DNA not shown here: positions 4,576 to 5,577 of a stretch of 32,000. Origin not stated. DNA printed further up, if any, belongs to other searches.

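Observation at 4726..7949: FNR-type regulator and a perfect FNR box controlling a RIC-like / P1B-ATPase / HMA-protein operon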

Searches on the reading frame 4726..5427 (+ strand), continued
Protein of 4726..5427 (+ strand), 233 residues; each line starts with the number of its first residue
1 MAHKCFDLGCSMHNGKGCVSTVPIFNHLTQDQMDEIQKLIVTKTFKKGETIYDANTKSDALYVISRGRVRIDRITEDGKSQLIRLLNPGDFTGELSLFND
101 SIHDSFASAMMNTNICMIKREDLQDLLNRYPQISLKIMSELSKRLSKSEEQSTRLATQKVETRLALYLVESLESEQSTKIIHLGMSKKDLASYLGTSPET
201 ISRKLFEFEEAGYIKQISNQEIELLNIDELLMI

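Call 46: get_annotated_region(hit=H42, flank=5000)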
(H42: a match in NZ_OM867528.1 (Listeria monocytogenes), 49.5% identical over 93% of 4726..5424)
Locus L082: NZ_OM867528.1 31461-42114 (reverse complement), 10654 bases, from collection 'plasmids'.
description: Listeria monocytogenes strain GIMC2088:LmcIH1-6 plasmid pLmcIH1-6, complete sequence
organism: Listeria monocytogenes (NCBI taxid 1639)
taxonomy: Bacteria; Bacillota; Bacilli; Bacillales; Listeriaceae; Listeria; Listeria monocytogenes
host: -; source: -; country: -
typing (MOB-suite, as given by PLSDB): mobilizable; replicon rep_cluster_110; relaxase MOBP,MOBP
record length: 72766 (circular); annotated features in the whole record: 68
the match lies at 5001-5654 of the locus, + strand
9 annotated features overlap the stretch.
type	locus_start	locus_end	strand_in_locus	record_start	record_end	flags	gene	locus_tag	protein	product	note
CDS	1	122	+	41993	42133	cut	-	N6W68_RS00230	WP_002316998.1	hypothetical protein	-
CDS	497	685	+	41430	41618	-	-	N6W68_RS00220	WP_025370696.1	hypothetical protein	-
CDS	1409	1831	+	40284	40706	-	-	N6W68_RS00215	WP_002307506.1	cupin domain-containing protein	-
CDS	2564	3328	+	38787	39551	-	fetB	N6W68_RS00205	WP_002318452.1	iron export ABC transporter permease subunit FetB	-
CDS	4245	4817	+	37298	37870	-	-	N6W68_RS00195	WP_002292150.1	DNA starvation/stationary phase protection protein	-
CDS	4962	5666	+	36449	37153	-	-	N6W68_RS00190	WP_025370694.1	Crp/Fnr family transcriptional regulator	GO:0006355 - regulation of DNA-templated transcription [Evidence IEA]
CDS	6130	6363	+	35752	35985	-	-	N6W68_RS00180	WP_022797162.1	heavy-metal-associated domain-containing protein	-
CDS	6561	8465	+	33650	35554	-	-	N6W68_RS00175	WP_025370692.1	heavy metal translocating P-type ATPase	-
CDS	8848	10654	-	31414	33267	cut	-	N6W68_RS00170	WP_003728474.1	DUF87 domain-containing protein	-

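Call 47: get_annotated_region(hit=H70, flank=5000)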
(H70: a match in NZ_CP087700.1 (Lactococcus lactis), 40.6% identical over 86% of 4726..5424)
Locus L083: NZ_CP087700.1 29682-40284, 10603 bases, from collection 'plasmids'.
description: Lactococcus lactis subsp. lactis strain IBB417 plasmid pIBB417_PrSa_1, complete sequence
organism: Lactococcus lactis (NCBI taxid 1360)
taxonomy: Bacteria; Bacillota; Bacilli; Lactobacillales; Streptococcaceae; Lactococcus; Lactococcus lactis
host: -; source: Cell culture,Bryndza sheep milk cheese; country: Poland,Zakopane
typing (MOB-suite, as given by PLSDB): mobilizable; replicon rep_cluster_667; relaxase MOB_Unknown
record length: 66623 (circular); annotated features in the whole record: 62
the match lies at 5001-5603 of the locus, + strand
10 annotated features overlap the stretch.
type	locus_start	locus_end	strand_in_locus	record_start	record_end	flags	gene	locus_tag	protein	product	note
CDS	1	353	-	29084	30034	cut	nrdF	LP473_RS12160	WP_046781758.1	class 1b ribonucleoside-diphosphate reductase subunit beta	GO:0009265 - 2'-deoxyribonucleotide biosynthetic process [Evidence IEA]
CDS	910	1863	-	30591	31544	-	-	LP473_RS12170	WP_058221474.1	ribonucleotide-diphosphate reductase subunit beta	GO:0009263 - deoxyribonucleotide biosynthetic process [Evidence IEA]; GO:0006260 - DNA replication [Evidence IEA]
CDS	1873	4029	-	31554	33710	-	nrdE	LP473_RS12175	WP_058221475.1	class 1b ribonucleoside-diphosphate reductase subunit alpha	GO:0006260 - DNA replication [Evidence IEA]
CDS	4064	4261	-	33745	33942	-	-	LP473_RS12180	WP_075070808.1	DUF1971 domain-containing protein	-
CDS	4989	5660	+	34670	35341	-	-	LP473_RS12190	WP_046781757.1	Crp/Fnr family transcriptional regulator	GO:0006355 - regulation of DNA-templated transcription [Evidence IEA]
CDS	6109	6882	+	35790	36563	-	-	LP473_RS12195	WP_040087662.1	type ISP restriction/modification enzyme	-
CDS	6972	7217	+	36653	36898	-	-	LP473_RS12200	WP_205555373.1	hypothetical protein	-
CDS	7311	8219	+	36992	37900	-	-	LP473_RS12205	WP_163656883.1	magnesium transporter CorA family protein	GO:0030001 - metal ion transport [Evidence IEA]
CDS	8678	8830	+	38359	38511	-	-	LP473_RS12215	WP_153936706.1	hypothetical protein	-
predicted_resistance_gene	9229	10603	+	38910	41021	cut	clpL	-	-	ATP-dependent protease ClpL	predicted by amrfinderplus; class ; identity 98.72%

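Call 48: get_annotated_region(hit=H80, flank=5000)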
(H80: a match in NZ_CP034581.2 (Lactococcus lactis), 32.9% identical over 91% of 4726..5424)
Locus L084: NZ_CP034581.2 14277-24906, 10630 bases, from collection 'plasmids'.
description: Lactococcus lactis subsp. lactis strain UC06 plasmid pUC06B, complete sequence
organism: Lactococcus lactis (NCBI taxid 1360)
taxonomy: Bacteria; Bacillota; Bacilli; Lactobacillales; Streptococcaceae; Lactococcus; Lactococcus lactis
host: -; source: Single cell,Dairy fermentation; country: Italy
typing (MOB-suite, as given by PLSDB): mobilizable; replicon rep_cluster_556; relaxase MOBP
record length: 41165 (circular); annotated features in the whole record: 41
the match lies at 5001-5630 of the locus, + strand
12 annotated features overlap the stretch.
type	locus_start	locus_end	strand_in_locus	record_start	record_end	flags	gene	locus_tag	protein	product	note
CDS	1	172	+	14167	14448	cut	-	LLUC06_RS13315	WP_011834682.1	hypothetical protein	-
CDS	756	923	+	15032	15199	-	-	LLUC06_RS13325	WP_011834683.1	lactococcin family bacteriocin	GO:0042742 - defense response to bacterium [Evidence IEA]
CDS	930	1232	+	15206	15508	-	-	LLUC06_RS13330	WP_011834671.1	hypothetical protein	-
CDS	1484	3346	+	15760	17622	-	-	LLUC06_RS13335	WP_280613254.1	heavy metal translocating P-type ATPase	-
CDS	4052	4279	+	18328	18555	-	-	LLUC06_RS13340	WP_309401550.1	heavy-metal-associated domain-containing protein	-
CDS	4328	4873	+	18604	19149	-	-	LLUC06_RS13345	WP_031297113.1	DNA-binding protein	-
CDS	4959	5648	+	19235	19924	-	-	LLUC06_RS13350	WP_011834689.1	Crp/Fnr family transcriptional regulator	GO:0006355 - regulation of DNA-templated transcription [Evidence IEA]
CDS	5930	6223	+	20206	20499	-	-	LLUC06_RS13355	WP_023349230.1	hypothetical protein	-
CDS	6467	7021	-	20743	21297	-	-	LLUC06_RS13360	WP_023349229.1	recombinase family protein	GO:0006310 - DNA recombination [Evidence IEA]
CDS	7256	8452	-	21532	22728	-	-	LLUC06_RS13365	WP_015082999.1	M20 family metallopeptidase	-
CDS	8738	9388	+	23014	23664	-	-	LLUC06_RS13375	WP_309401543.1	IS6-like element ISS1N family transposase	-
CDS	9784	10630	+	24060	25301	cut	-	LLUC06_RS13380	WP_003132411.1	OFA family MFS transporter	GO:0055085 - transmembrane transport [Evidence IEA]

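Call 49: get_annotated_region(hit=H58, flank=5000)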
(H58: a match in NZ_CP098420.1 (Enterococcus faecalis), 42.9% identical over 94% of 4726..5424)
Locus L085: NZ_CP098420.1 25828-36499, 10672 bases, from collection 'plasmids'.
description: Enterococcus faecalis strain CQ025 plasmid pCQ025-2, complete sequence
organism: Enterococcus faecalis (NCBI taxid 1351)
taxonomy: Bacteria; Bacillota; Bacilli; Lactobacillales; Enterococcaceae; Enterococcus; Enterococcus faecalis
host: -; source: Goose,mixed culture,Anal swab; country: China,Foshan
typing (MOB-suite, as given by PLSDB): mobilizable; replicon rep_cluster_1118,rep_cluster_992; relaxase MOBP,MOBT,MOBV
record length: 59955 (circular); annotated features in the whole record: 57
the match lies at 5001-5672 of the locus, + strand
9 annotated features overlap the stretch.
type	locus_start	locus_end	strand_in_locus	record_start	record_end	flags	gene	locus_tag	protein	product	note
CDS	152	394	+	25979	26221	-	-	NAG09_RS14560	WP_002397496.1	hypothetical protein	-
CDS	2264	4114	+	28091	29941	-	-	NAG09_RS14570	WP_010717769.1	heavy metal translocating P-type ATPase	-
CDS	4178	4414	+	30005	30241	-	-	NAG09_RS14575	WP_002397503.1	cation transporter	-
CDS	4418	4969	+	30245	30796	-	-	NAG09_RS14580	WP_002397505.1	DNA starvation/stationary phase protection protein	-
CDS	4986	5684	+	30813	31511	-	-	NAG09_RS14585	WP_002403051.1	Crp/Fnr family transcriptional regulator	GO:0006355 - regulation of DNA-templated transcription [Evidence IEA]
CDS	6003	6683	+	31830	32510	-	-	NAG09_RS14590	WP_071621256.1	IS6 family transposase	-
predicted_resistance_gene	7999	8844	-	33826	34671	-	str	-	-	streptomycin adenylyltransferase Str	predicted by amrfinderplus; class AMINOGLYCOSIDE; identity 100.0%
CDS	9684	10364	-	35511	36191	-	-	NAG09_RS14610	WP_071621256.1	IS6 family transposase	-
CDS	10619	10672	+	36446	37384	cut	-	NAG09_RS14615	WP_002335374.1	2-dehydropantoate 2-reductase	GO:0015940 - pantothenate biosynthetic process [Evidence IEA]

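Call 55: search_protein_families(library=pfam, proteins=[L007:4788-5468:+, L009:2703-3395:+, L069:3169-3633:+, L067:7388-7720:+, L081:6894-7229:+, L026:8452-9021:-, L081:4178-4747:+], max_evalue=0.01)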
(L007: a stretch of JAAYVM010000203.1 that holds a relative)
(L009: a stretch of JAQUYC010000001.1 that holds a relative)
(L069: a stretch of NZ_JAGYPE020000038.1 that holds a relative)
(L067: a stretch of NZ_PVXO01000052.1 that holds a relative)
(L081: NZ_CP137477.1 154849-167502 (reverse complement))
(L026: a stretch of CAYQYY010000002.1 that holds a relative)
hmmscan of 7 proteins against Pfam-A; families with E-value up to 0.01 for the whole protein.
L007:4788-5468:+ (227 aa): 1 family
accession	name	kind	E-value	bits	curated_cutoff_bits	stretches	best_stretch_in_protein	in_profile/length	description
PF20046.4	DUF6448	-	1.6e-53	181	27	1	39-186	1-147/147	Family of unknown function (DUF6448)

L009:2703-3395:+ (231 aa): 2 families
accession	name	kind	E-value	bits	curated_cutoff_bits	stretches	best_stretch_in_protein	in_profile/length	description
PF01814.28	Hemerythrin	-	1.7e-15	58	25.3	1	88-230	5-126/127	Hemerythrin HHE cation binding domain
PF04405.19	ScdA_N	-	1.1e-12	47.8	32.5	1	10-57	2-49/56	Domain of Unknown function (DUF542)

L069:3169-3633:+ (155 aa): 3 families
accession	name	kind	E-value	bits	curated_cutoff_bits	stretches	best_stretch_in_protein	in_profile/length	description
PF00258.30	Flavodoxin_1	-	3e-28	99.2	25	1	15-144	1-140/143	Flavodoxin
PF12724.12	Flavodoxin_5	-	1e-07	32.8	27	1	14-97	1-81/145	Flavodoxin domain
PF12641.12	Flavodoxin_3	-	0.00014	22.2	27.5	1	15-98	2-75/160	Flavodoxin domain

L067:7388-7720:+ (111 aa): 5 families
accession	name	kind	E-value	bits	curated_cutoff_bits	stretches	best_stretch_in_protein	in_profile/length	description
PF07883.17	Cupin_2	-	3.2e-10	40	27.2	1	35-95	4-64/70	Cupin domain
PF02311.25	AraC_binding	-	0.00035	20.8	21.1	1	37-92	11-66/135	AraC-like ligand binding domain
PF00190.28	Cupin_1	-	0.00051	20.1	22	1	15-108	19-121/151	Cupin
PF12973.13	Cupin_7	-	0.00086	19.5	27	1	3-97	5-99/105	ChrR Cupin-like domain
PF02041.22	Auxin_BP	-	0.0093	16.1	21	1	21-68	36-83/167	Auxin binding protein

L081:6894-7229:+ (112 aa): 0 families

L026:8452-9021:- (189 aa): 1 family
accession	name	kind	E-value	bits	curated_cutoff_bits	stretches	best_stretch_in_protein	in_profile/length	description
PF20046.4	DUF6448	-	1.4e-57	194.2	27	1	30-177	1-147/147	Family of unknown function (DUF6448)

L081:4178-4747:+ (190 aa): 2 families
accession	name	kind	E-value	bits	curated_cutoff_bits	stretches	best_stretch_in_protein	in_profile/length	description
PF00210.30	Ferritin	-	4.2e-32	111.5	24.5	1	39-176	6-138/142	Ferritin-like domain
PF19174.5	DUF5856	-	0.0038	18.7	34.6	1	62-134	5-75/94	Family of unknown function (DUF5856)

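Call 58: search_solved_structures(query=window:4726-5424:+, max_evalue=1e-10, show_alignments=1)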
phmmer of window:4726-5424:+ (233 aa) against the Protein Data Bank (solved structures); distinct sequences matched with E-value up to 1e-10: 47.
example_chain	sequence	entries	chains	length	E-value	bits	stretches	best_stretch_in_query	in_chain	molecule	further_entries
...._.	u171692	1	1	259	1.4e-21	80.6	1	8-212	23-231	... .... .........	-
9qll_A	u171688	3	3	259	1.8e-21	80.2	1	8-212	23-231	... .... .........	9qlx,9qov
5cvr_A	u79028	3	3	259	1.8e-21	80.2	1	8-212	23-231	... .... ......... | FNR regulator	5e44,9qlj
9qmc_A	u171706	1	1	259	2.3e-21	79.9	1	9-212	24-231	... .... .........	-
9ya0_MA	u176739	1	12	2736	2.4e-21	79.9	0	17-131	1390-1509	PCR12, TGME49_219070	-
9qly_A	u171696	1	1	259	2.5e-21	79.8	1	8-212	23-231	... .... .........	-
8qto_A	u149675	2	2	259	4.6e-21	78.9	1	9-212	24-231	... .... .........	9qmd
4ev0_A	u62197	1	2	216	6.4e-19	71.9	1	22-215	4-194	Transcription regulator, Crp family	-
3d0s_A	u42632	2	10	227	1.7e-18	70.5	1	25-216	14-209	TRANSCRIPTIONAL REGULATORY PROTEIN | PROBABLE TRANSCRIPTIONAL REGULATORY PROTEIN (PROBABLY CRP/ FNR-FAMILY)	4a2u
3r6s_A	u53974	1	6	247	1.7e-18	70.5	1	12-216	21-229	transcription regulator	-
3mzh_A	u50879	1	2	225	1.7e-18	70.5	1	26-216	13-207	PROBABLE TRANSCRIPTIONAL REGULATORY PROTEIN (PROBABLY CRP/FNR-FAMILY)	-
3h3u_A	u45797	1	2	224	1.7e-18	70.5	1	26-216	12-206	PROBABLE TRANSCRIPTIONAL REGULATORY PROTEIN (PROBABLY CRP/FNR-FAMILY)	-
3i54_A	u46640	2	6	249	2.1e-18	70.2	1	24-216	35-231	Transcriptional regulator, Crp/Fnr family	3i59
4byy_A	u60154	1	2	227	2.8e-18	69.8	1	24-216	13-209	TRANSCRIPTIONAL REGULATOR, CRP/FNR FAMILY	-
4cyd_A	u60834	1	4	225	3.1e-18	69.7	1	24-216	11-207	PROBABLE TRANSCRIPTION REGULATOR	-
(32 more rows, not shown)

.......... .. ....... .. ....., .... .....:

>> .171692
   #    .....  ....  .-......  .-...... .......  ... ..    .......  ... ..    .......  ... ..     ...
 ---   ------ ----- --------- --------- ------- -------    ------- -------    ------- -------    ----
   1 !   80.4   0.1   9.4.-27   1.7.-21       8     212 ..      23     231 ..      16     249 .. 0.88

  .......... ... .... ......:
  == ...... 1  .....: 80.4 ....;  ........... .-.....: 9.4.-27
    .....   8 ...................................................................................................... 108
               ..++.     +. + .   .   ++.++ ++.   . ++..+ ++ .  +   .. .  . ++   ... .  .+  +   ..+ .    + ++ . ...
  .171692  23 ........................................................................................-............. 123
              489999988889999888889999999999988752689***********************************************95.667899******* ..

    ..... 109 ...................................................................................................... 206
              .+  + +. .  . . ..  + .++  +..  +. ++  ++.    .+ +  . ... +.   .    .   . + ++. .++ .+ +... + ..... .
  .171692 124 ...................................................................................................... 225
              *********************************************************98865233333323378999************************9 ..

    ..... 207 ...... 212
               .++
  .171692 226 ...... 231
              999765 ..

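Call 68: find_homologous_proteins(query=L084:4959-5645:+, max_evalue=1e-20)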
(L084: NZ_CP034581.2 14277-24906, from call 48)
Query L084:4959-5645:+ (229 aa): 493 proteins with E <= 1e-20 among 869 candidates; the best 120 are listed.
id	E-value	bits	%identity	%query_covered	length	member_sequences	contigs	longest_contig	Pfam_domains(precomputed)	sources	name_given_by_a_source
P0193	3.9e-136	470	94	100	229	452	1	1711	PF01047.29,PF13545.13,PF00027.36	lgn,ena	-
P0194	5.2e-128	443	94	100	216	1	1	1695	PF01047.29,PF13545.13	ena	-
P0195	1.3e-116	406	86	100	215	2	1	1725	PF01047.29,PF13545.13,PF00027.36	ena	-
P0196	3.2e-105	369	90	83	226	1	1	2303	PF01047.29,PF13545.13,PF00027.36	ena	-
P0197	9.2e-102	357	70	100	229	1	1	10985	PF13545.13,PF00027.36,PF00325.27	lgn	-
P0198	6.6e-93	328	66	100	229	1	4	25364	PF01047.29,PF13545.13,PF00027.36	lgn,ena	-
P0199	7.4e-91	322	64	99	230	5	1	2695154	PF13545.13,PF00027.36,PF00325.27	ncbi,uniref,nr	ncbi:Crp/Fnr family transcriptional regulator [Lactococcus allomyrinae]|uniref:Crp/Fnr family transc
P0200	3.6e-89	316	64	99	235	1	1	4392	PF01047.29,PF13545.13,PF00027.36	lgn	-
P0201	4.0e-88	313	63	100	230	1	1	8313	PF13545.13,PF00027.36,PF00325.27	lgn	-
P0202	9.1e-88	312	65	97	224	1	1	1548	PF13545.13,PF00027.36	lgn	-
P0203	1.0e-87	311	99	65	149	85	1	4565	PF01047.29,PF13545.13,PF00325.27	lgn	-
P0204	4.4e-81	290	62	95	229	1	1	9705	PF13545.13,PF00027.36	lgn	-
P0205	4.6e-81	290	61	99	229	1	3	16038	PF13545.13,PF00027.36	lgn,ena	-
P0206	4.7e-81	290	61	99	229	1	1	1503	PF13545.13,PF00027.36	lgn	-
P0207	5.0e-81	290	61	99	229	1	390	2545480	PF13545.13,PF00027.36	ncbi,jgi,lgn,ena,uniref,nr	ncbi:Crp/Fnr family transcriptional regulator [Lactococcus cremoris]|uniref:Transcriptional regulato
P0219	1.1e-79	285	60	99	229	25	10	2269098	PF13545.13,PF00027.36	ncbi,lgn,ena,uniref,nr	ncbi:FNR like protein A [Lactococcus cremoris subsp. cremoris UC509.9]|uniref:Crp/Fnr family transcr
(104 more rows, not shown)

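Call 70: find_encoding_contigs(protein=P0219, flank=6000, max_places=2)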
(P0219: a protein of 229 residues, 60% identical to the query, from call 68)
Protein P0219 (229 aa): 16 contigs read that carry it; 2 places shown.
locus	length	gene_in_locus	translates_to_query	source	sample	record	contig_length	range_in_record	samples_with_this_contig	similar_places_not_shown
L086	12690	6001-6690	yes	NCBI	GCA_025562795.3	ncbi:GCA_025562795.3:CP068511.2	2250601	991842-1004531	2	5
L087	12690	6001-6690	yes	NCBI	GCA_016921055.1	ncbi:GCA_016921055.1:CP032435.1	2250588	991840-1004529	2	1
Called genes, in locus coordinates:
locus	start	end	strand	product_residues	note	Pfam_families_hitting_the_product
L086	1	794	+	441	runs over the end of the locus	PF05656:DUF805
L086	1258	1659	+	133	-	-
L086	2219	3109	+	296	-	PF13612:DDE_Tnp_1_3, PF01609:DDE_Tnp_1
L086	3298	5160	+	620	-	PF00122:E1-E2_ATPase, PF00702:Hydrolase, PF08282:Hydrolase_3 (faint)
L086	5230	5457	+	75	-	PF00403:HMA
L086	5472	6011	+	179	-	-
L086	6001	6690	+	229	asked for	PF00027:cNMP_binding, PF13545:HTH_Crp_2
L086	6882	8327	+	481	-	PF13396:PLDc_N, PF13091:PLDc_2, PF00614:PLDc (weak), PF13091:PLDc_2, PF00614:PLDc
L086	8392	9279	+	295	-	PF03668:RapZ-like_N, PF22740:PapZ_C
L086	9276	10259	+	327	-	PF01933:CofD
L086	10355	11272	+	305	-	PF10298:WhiA_N, PF14528:LAGLIDADG_3 (faint), PF14527:LAGLIDADG_WhiA, PF02650:HTH_WhiA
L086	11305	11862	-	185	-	PF00440:TetR_N (weak)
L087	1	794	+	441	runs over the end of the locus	PF05656:DUF805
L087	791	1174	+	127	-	-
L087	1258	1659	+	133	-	-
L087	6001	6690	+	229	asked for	PF00027:cNMP_binding, PF13545:HTH_Crp_2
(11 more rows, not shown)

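Call 72: search_solved_structures(query=L086:5472-6008:+, max_evalue=0.001)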
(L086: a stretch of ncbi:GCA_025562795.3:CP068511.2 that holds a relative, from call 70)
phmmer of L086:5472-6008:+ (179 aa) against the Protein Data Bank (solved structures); distinct sequences matched with E-value up to 0.001: 2.
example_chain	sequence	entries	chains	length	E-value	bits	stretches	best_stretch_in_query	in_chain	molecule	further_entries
1zuj_A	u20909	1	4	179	5.5e-112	374.6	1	1-179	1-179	hypothetical protein Llacc01001955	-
1zs3_A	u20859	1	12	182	1.4e-67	230.1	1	3-178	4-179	Lactococcus lactis MG1363 DpsA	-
